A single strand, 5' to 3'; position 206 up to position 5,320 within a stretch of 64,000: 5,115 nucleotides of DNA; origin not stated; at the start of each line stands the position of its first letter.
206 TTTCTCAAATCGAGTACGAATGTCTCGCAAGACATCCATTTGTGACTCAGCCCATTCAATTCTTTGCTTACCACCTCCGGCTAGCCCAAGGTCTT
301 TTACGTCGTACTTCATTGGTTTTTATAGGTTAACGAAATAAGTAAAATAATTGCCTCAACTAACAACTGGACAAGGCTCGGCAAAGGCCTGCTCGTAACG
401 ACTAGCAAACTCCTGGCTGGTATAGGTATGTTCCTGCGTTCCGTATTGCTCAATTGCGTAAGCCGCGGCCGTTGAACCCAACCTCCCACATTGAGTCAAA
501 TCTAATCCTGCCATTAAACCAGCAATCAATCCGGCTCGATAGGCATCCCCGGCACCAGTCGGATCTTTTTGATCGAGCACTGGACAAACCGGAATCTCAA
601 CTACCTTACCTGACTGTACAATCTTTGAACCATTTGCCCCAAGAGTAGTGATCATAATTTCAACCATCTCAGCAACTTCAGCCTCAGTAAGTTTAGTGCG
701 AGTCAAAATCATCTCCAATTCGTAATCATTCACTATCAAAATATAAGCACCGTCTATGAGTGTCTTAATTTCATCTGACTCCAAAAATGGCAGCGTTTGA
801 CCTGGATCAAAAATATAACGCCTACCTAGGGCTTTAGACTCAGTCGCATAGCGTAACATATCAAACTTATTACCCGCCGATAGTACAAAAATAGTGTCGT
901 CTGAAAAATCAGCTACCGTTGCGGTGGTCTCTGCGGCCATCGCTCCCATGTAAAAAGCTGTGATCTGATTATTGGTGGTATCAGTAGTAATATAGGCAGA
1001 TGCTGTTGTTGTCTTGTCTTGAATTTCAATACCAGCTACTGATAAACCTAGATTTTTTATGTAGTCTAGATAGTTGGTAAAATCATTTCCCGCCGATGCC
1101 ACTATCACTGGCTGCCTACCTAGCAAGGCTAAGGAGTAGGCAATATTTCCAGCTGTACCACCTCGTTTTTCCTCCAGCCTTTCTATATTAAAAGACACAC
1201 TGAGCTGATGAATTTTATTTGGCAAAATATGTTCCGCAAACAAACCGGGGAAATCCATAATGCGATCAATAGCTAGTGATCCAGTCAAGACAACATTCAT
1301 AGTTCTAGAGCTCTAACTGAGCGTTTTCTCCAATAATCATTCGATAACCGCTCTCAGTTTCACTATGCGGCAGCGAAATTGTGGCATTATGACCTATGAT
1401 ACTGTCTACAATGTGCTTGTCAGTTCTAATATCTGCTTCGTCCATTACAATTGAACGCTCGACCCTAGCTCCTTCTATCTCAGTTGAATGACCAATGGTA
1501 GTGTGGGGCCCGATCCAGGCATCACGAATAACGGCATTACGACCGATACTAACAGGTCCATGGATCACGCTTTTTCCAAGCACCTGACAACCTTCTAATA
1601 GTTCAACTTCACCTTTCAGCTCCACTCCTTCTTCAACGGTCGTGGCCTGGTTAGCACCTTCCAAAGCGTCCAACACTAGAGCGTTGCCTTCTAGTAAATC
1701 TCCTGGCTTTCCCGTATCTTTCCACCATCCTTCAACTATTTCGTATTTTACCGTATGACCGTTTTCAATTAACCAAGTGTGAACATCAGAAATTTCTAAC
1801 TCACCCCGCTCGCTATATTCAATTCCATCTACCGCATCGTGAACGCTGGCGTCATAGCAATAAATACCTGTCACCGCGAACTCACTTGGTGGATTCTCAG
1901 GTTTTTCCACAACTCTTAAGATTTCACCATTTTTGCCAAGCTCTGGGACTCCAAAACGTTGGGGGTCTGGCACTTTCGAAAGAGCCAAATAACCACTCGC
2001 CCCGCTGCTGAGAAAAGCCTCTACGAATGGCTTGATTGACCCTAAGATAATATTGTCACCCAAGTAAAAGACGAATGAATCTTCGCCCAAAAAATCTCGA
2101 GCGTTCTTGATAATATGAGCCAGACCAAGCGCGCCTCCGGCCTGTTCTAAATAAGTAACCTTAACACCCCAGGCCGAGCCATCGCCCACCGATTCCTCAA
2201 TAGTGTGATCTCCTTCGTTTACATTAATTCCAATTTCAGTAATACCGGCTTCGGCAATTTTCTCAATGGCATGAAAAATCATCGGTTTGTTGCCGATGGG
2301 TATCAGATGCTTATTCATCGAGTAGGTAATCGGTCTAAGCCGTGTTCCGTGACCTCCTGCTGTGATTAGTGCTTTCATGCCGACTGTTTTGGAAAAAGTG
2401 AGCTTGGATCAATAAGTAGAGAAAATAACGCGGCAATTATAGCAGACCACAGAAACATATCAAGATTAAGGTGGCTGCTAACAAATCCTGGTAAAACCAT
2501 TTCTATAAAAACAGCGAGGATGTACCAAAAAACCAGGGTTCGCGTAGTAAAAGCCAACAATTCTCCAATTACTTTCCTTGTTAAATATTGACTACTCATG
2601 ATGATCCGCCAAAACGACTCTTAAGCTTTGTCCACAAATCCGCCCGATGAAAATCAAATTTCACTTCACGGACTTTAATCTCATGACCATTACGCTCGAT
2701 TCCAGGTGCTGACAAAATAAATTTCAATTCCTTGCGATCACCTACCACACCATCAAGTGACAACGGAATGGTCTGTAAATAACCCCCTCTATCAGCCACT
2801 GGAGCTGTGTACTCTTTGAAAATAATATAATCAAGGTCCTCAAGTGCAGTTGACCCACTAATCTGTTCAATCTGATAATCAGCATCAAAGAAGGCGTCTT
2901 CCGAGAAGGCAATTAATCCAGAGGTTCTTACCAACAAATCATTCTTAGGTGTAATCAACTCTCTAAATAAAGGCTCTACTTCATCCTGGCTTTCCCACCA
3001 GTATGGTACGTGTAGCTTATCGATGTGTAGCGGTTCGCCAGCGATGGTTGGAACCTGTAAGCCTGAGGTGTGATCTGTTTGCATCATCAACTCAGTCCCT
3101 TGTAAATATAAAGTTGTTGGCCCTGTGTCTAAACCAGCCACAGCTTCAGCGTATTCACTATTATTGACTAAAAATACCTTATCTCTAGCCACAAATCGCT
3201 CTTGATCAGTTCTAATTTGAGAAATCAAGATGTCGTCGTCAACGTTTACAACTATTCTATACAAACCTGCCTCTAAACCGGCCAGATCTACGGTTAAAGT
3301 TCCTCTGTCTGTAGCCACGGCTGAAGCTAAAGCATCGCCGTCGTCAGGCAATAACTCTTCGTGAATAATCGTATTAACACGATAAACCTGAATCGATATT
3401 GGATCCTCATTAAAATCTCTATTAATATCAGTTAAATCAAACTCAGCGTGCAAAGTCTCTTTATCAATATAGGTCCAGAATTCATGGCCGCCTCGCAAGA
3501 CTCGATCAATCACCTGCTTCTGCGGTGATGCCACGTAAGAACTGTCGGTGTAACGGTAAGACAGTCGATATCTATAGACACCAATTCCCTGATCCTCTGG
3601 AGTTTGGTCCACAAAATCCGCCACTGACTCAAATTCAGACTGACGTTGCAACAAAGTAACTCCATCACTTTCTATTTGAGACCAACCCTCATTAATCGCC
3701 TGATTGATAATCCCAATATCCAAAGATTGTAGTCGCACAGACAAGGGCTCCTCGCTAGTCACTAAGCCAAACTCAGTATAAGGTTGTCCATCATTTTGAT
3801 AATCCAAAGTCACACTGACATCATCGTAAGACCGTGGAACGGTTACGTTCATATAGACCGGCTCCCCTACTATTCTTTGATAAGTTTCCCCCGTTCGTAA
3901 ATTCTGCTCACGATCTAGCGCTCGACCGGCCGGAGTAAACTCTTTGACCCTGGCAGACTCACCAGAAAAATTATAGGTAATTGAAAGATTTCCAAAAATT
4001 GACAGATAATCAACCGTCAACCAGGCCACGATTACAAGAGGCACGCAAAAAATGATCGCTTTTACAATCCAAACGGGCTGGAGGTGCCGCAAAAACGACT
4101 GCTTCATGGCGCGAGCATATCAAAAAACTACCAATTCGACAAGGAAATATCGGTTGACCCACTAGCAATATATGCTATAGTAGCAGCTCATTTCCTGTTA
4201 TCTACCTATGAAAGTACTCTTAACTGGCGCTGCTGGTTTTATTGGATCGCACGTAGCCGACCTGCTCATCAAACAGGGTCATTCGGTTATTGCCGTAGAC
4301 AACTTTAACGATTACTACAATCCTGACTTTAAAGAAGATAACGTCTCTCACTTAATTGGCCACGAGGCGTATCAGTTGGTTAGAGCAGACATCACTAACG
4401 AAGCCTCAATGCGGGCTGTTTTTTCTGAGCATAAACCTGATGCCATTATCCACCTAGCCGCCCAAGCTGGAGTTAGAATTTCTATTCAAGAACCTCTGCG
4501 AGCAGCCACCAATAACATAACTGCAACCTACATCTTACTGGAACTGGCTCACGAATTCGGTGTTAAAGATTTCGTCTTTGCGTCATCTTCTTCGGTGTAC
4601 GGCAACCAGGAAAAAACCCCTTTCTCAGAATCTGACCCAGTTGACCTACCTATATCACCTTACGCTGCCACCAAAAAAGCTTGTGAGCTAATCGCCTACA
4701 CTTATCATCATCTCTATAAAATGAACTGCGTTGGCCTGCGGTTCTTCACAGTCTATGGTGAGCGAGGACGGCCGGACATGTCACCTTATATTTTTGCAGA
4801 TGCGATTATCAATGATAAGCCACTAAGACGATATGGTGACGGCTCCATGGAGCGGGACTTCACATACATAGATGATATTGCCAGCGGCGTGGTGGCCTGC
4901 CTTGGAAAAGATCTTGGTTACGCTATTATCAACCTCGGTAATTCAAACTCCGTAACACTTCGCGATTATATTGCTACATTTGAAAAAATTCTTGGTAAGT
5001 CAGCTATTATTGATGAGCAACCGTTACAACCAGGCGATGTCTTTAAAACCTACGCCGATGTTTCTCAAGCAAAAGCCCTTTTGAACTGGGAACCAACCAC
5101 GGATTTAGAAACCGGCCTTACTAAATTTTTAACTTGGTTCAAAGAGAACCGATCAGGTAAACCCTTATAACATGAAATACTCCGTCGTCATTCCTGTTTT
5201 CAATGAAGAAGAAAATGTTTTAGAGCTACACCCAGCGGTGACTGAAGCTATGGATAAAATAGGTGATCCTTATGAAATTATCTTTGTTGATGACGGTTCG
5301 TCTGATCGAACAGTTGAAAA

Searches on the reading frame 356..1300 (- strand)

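Call 37: search_protein_families(library=pfam, proteins=[window:356-1300:-], max_evalue=0.00001)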
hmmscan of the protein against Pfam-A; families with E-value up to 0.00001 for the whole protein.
window:356-1300:- (314 aa): 1 family
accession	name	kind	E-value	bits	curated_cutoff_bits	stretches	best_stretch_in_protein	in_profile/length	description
PF00294.29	PfkB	-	3.5e-44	151.8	25.8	1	32-290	22-297/302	pfkB family carbohydrate kinase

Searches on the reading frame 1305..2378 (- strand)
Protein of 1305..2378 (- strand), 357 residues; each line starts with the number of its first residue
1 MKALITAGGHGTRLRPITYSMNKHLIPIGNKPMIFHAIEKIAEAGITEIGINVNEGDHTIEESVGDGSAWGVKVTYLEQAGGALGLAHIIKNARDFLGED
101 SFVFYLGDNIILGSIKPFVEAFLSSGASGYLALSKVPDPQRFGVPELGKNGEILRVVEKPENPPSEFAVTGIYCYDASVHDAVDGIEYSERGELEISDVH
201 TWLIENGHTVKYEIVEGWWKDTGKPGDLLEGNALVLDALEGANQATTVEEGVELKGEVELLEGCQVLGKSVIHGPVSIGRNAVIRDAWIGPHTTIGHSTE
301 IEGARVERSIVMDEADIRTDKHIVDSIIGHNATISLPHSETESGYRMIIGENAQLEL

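Call 37: search_protein_families(library=pfam, proteins=[window:1305-2378:-], max_evalue=0.00001)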
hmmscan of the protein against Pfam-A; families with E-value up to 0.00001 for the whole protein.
window:1305-2378:- (357 aa): 3 families
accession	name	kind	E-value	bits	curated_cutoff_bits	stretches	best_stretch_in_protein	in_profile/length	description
PF00483.29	NTP_transferase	-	4.2e-51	174.3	21.2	1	2-236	1-243/245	Nucleotidyl transferase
PF25084.1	LbH_EIF2B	-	5.8e-09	36.3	54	1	256-335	8-82/105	EIF2B subunit epsilon LbH domain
PF12804.13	NTP_transf_3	-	5.3e-08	33.7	27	1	3-112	1-99/160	MobA-like NTP transferase domain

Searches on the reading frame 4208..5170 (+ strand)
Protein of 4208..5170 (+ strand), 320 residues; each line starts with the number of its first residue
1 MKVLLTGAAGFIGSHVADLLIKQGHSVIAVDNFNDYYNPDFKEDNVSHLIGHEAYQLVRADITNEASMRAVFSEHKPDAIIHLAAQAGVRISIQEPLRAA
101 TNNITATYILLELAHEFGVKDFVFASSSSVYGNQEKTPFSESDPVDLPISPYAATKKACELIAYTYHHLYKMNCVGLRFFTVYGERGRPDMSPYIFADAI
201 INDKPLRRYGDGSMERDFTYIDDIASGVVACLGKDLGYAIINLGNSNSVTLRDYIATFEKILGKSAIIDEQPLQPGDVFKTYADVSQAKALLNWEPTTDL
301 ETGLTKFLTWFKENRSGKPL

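Call 37: search_protein_families(library=pfam, proteins=[window:4208-5170:+], max_evalue=0.00001)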
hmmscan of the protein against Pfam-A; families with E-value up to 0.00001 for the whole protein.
window:4208-5170:+ (320 aa): 8 families
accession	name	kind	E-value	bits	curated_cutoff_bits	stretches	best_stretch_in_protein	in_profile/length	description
PF16363.11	GDP_Man_Dehyd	-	2.8e-62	211.6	27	1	4-306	1-331/332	GDP-mannose 4,6 dehydratase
PF01370.27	Epimerase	-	6.1e-59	199.8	20.9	1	3-244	1-240/240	NAD dependent epimerase/dehydratase family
PF04321.23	RmlD_sub_bind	-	9.8e-19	67.9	27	1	1-188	1-157/287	RmlD substrate binding domain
PF01073.25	3Beta_HSD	-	2.7e-17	63.1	22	1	5-229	2-226/280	3-beta hydroxysteroid dehydrogenase/isomerase family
PF02719.21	Polysacc_synt_2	-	5.4e-17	62.3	20.2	1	3-263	1-248/293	Polysaccharide biosynthesis protein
PF13460.12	NAD_binding_10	-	1e-08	35.7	27.2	1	7-159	1-127/184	NAD(P)H-binding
PF07993.18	NAD_binding_4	-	6.7e-07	29.1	20.1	0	77-182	89-207/258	Male sterility protein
PF05368.20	NmrA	-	9.8e-06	25.8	27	0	2-126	4-106/298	NmrA-like family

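Call 69: search_protein_families(library=ncbifam, proteins=[window:4208-5170:+], max_evalue=1e-10)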
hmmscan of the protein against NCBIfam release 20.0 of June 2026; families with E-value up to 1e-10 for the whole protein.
window:4208-5170:+ (320 aa): 19 families
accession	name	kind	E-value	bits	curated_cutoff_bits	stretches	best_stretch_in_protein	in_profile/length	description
TIGR01179.1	galE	equivalog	2.4e-60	204.1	262.3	1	2-316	1-330/332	UDP-glucose 4-epimerase GalE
TIGR01181.1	dTDP_gluc_dehyt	equivalog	4.2e-45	154.2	365.1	1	2-316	1-316/321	dTDP-glucose 4,6-dehydratase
NF007956.0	PRK10675.1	subfamily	9.4e-42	143.3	394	1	1-315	1-333/338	UDP-glucose 4-epimerase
TIGR04180.1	EDH_00030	hypoth_equivalog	2.7e-41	141.6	475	1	3-298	1-296/297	NAD-dependent 4,6-dehydratase LegB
NF011728.1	PRK15181.1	equivalog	2.6e-36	125.3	760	1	3-316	18-342/348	Vi polysaccharide biosynthesis UDP-N-acetylglucosaminuronic acid C-4 epimerase TviC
TIGR02197.1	heptose_epim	equivalog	1.8e-33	116.1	274.6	1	3-313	1-315/316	ADP-glyceromanno-heptose 6-epimerase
NF007490.0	PRK10084.1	subfamily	1.2e-31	110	649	1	1-315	1-338/361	dTDP-glucose 4,6-dehydratase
TIGR02622.1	CDP_4_6_dhtase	equivalog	3.1e-27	95.6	278.45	1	2-170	6-172/352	CDP-glucose 4,6-dehydratase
NF007582.0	PRK10217.1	equivalog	9e-26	90.8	698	1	2-316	3-336/355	dTDP-glucose 4,6-dehydratase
NF047922.1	GDPFucSynFcl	equivalog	4.7e-22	78.8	500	1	59-315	36-305/308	GDP-L-fucose synthase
TIGR01472.1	gmd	equivalog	2.7e-20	72.9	415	1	3-177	3-181/342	GDP-mannose 4,6-dehydratase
NF043036.1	ErythonDh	equivalog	9.9e-18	64.4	325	1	1-203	1-200/321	D-erythronate dehydrogenase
NF008872.0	PRK11908.1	equivalog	1.5e-17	63.7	294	1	1-254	2-263/349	bifunctional UDP-4-keto-pentose/UDP-xylose synthase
TIGR01214.1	rmlD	equivalog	1.1e-16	60.8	224.05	1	2-266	1-230/285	dTDP-4-dehydrorhamnose reductase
TIGR03466.1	HpnA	hypoth_equivalog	9.8e-15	54.2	367.65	1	1-156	1-145/327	hopanoid-associated sugar epimerase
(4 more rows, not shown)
